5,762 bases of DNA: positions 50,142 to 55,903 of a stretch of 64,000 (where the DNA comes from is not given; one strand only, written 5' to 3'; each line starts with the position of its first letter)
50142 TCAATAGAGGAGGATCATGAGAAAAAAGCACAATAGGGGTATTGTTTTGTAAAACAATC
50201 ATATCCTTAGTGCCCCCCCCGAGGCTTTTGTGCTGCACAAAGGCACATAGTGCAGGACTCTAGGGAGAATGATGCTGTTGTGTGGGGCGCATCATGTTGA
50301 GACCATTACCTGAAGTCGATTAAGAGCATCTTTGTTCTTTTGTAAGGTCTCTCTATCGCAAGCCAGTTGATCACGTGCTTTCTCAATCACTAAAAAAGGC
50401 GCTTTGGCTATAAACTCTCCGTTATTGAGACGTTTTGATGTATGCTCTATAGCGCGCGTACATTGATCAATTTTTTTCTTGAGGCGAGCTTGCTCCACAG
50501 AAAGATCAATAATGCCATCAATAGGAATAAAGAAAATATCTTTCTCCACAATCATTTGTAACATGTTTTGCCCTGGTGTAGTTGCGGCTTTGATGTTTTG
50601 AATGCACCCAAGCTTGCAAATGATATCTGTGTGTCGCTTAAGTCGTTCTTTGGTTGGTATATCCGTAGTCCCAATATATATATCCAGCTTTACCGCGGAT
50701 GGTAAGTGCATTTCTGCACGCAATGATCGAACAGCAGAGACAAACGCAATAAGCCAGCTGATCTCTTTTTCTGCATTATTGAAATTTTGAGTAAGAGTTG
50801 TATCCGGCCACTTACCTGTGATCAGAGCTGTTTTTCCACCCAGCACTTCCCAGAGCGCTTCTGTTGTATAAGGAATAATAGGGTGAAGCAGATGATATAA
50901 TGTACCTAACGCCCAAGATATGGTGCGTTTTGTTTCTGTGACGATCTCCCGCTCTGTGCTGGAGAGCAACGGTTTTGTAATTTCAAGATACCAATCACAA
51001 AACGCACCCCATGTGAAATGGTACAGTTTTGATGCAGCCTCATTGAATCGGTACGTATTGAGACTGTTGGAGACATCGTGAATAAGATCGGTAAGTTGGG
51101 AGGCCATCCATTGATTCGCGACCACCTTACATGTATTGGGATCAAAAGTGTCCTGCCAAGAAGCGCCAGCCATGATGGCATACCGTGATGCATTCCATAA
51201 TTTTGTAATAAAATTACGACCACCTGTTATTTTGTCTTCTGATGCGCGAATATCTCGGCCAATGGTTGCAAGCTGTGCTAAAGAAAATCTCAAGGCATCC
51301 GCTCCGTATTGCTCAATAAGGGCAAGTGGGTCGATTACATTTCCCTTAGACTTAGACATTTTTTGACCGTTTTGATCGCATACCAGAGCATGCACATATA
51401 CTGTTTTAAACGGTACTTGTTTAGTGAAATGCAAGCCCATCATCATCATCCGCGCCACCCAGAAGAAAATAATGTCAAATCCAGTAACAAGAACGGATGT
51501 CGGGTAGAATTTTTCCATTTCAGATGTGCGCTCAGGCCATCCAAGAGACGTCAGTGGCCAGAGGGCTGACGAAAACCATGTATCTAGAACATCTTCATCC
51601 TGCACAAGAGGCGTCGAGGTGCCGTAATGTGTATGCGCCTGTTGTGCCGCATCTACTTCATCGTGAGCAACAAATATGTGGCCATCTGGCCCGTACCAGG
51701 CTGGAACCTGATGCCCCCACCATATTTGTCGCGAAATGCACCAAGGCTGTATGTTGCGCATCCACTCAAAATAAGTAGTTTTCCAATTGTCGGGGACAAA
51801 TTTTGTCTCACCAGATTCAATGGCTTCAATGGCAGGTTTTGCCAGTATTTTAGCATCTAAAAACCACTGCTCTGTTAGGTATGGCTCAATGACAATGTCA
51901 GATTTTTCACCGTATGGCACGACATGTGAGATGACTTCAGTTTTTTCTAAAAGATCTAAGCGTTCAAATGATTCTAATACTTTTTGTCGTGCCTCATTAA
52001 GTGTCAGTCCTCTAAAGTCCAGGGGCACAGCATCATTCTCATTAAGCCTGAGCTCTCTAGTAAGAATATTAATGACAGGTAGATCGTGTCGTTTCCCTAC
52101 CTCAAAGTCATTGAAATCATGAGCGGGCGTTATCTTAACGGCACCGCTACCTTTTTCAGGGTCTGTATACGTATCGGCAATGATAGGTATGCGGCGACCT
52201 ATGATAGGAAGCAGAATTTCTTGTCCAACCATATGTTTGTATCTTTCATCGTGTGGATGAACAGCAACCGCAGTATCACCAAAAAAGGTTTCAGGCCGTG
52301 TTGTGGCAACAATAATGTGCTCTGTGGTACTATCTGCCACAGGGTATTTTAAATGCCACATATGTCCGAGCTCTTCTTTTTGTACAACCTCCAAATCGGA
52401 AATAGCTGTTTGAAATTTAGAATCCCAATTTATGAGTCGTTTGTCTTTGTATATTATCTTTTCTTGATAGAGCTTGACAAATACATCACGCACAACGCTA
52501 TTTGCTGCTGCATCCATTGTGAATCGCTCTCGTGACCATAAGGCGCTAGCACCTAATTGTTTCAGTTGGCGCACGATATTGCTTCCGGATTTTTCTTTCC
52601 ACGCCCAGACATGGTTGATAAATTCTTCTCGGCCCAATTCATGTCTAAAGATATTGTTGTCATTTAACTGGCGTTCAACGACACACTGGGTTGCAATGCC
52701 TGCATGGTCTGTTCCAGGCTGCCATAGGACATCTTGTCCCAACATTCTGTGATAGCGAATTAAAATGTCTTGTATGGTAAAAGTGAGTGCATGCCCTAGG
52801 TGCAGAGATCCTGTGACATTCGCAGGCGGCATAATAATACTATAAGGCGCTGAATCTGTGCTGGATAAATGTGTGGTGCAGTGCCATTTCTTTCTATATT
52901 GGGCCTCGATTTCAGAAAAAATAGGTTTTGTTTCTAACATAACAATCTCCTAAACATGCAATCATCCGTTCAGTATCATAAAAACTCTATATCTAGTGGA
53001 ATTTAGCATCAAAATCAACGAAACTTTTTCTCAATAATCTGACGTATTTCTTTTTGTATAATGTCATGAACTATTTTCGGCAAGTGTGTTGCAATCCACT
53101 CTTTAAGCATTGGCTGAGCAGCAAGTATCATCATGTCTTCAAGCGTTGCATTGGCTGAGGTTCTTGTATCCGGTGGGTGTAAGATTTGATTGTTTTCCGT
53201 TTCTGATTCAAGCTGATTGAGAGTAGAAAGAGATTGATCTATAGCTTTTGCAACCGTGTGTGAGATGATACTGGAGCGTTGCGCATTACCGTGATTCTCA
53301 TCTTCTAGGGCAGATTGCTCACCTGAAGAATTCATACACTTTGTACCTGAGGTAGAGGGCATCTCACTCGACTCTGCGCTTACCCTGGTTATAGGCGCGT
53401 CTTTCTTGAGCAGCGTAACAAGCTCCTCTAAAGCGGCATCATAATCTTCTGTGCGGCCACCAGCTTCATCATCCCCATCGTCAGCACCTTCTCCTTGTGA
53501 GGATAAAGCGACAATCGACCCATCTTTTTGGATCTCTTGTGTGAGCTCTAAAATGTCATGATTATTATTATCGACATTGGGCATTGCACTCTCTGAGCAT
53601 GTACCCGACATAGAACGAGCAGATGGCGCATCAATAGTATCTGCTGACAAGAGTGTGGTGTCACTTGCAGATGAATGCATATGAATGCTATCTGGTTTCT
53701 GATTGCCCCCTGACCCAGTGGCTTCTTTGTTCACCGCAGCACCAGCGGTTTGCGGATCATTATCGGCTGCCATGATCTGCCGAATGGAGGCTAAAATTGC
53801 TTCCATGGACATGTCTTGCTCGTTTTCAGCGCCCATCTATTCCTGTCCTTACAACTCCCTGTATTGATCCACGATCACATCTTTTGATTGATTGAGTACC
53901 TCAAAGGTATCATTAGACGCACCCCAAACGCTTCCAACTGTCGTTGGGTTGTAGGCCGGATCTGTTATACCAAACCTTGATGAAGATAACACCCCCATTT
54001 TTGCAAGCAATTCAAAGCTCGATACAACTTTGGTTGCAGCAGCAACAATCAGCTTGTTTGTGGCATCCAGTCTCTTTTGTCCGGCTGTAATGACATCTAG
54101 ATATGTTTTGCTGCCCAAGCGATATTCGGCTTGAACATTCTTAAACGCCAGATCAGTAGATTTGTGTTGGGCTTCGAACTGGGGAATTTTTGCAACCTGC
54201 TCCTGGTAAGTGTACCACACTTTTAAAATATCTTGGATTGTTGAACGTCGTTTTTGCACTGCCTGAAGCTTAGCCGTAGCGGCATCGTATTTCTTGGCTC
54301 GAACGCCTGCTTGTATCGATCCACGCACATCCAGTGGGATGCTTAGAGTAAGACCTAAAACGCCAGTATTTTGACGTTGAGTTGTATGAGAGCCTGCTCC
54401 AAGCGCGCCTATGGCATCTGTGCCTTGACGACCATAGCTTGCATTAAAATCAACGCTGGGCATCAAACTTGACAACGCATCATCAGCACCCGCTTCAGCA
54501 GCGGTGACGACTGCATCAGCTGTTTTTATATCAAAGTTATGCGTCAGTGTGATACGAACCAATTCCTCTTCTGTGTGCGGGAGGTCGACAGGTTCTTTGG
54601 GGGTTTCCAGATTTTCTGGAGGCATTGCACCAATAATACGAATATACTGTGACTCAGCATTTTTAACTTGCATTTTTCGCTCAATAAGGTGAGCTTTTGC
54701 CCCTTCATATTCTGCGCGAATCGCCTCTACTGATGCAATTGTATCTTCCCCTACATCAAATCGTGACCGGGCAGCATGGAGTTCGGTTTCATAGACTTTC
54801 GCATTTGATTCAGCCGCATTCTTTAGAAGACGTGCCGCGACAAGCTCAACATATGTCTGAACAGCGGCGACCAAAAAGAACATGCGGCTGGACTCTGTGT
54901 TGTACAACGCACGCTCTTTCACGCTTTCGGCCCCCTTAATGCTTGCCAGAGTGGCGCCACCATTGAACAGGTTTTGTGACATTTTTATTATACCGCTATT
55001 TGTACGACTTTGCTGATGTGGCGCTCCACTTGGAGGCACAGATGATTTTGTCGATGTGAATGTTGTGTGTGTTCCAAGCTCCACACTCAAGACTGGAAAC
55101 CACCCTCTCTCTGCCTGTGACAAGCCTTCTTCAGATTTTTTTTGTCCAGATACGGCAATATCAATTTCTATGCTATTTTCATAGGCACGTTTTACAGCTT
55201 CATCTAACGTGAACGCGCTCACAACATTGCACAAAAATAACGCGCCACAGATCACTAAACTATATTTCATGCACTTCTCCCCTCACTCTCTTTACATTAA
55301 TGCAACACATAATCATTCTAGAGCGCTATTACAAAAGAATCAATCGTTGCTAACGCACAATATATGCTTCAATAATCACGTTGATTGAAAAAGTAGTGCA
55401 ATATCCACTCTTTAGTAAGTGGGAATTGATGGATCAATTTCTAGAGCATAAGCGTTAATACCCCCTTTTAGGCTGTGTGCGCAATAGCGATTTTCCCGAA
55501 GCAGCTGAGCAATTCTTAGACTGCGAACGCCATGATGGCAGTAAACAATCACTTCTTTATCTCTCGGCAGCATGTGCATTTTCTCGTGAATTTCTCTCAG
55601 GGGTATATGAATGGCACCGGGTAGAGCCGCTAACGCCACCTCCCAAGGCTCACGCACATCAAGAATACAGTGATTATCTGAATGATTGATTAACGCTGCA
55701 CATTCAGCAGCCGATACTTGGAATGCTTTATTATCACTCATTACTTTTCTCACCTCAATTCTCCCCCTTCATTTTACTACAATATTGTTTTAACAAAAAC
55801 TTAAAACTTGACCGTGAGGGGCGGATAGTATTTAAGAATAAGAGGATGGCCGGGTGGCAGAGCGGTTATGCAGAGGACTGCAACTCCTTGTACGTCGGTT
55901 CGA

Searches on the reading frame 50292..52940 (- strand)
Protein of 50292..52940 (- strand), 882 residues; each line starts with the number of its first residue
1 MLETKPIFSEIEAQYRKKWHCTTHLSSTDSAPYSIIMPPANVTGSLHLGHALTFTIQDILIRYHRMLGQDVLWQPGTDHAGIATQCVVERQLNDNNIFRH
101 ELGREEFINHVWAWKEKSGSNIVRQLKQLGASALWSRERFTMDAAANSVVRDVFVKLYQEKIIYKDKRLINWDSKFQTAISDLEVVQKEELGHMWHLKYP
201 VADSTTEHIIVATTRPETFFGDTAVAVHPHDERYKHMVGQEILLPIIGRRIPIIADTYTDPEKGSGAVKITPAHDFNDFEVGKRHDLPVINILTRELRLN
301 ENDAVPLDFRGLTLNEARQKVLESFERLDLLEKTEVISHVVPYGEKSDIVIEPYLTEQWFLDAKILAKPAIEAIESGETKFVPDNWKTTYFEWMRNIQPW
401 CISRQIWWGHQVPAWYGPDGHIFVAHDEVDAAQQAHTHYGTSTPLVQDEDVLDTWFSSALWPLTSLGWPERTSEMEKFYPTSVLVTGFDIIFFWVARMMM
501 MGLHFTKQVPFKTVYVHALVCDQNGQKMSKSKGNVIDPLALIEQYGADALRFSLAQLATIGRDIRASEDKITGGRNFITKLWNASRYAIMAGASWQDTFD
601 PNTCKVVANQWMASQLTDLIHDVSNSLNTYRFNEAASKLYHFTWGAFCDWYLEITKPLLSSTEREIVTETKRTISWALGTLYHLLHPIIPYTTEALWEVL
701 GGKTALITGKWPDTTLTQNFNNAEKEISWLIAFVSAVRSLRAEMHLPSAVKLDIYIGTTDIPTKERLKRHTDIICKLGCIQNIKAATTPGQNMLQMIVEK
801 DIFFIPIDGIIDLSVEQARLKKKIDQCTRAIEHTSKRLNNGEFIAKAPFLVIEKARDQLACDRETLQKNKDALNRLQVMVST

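Call 22: search_protein_families(library=ncbifam, proteins=[window:50292-52940:-])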
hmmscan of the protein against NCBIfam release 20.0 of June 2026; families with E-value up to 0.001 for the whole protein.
window:50292-52940:- (882 aa): 18 families
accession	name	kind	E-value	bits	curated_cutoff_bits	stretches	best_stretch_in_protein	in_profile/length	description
NF004349.1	PRK05729.1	equivalog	0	1161.8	704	1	9-871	7-858/860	valine--tRNA ligase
TIGR00422.1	valS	equivalog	0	1032.7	612.1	1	9-858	8-861/863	valine--tRNA ligase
NF011492.0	PRK14900.1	equivalog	2.5e-303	1009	1783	1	10-876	17-893/1044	valine--tRNA ligase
NF009687.0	PRK13208.1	equivalog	1.2e-170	569.4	738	1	2-788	6-791/801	valine--tRNA ligase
NF000540.1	alt_ValS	exception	2.8e-104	349.7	900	1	5-770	3-813/827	valine--tRNA ligase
TIGR00392.1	ileS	equivalog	2.8e-93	313.6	621.4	2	253-744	313-836/861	isoleucine--tRNA ligase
NF008957.0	PRK12300.1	subfamily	1.8e-58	198.3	677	2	473-757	572-835/946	leucine--tRNA ligase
NF000258.1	MupB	exception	1.5e-51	175.4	1900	2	260-783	305-846/1033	mupirocin-resistant isoleucine--tRNA ligase MupB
TIGR00395.1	leuS_arch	equivalog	1.8e-48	165.3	648.5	2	308-756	395-831/938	leucine--tRNA ligase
TIGR00396.1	leuS_bact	equivalog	1.2e-46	159.3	548.4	3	523-717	601-776/843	leucine--tRNA ligase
NF000257.1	MupA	exception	6.9e-41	139.9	1900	2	260-742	301-802/1024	mupirocin-resistant isoleucine--tRNA ligase MupA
NF040702.1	ileS_w_GNAT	exception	1.1e-39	135.8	1999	2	191-713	427-970/1100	isoleucine--tRNA ligase, N-acetyltransferase domain-containing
TIGR00398.1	metG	equivalog_domain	1.9e-31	109.4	336.35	2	356-707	181-508/530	methionine--tRNA ligase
NF008900.0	PRK12267.1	equivalog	8.9e-31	107.1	598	2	448-704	221-480/648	methionine--tRNA ligase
NF001100.0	PRK00133.1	equivalog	8e-22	77.5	587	2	378-705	207-507/676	methionine--tRNA ligase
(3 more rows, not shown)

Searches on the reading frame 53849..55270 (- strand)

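Call 22: search_protein_families(library=ncbifam, proteins=[window:53849-55270:-])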
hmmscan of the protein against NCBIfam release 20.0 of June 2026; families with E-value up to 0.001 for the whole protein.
window:53849-55270:- (473 aa): 8 families
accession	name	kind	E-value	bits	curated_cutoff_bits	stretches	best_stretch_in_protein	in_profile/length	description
TIGR01844.1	type_I_sec_TolC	subfamily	4.5e-57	193.9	225.15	1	19-431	2-403/414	TolC family outer membrane protein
TIGR01845.1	outer_NodT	subfamily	1.6e-25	89.8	210.05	1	22-425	59-457/460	efflux transporter outer membrane subunit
NF007002.0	PRK09465.1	equivalog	2.2e-25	89.1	495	1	133-430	129-428/460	outer membrane channel protein TolC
NF052390.1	efflux_OMP_AbuO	equivalog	8.4e-10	37.9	700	1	138-430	146-435/447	multidrug efflux outer membrane protein AbuO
NF033143.1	efflux_OM_AdeK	equivalog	3.8e-09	35.8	900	1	138-426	174-459/480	multidrug efflux RND transporter AdeIJK outer membrane channel subunit AdeK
NF033142.1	efflux_OM_AdeC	exception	4.4e-06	25.6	975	1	133-425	169-458/465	multidrug efflux RND transporter AdeABC outer membrane channel subunit AdeC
NF047721.1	ToxDrgExpTdeA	equivalog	6.2e-06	25.4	550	1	112-384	141-408/455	toxin/drug exporter TdeA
NF008524.1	PRK11459.1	equivalog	4.5e-05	22.4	650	1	235-360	68-200/478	multidrug resistance outer membrane protein MdtQ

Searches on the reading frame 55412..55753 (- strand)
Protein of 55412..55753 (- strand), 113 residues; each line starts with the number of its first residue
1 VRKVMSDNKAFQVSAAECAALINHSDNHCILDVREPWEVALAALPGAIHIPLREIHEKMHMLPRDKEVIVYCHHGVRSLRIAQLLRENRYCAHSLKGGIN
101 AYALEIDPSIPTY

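Call 24: search_protein_families(library=pfam, proteins=[window:55412-55753:-])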
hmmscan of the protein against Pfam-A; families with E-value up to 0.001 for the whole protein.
window:55412-55753:- (113 aa): 1 family
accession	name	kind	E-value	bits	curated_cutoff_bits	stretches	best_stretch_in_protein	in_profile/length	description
PF00581.25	Rhodanese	-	2.2e-16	60.6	22.2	1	14-103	1-100/102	Rhodanese-like domain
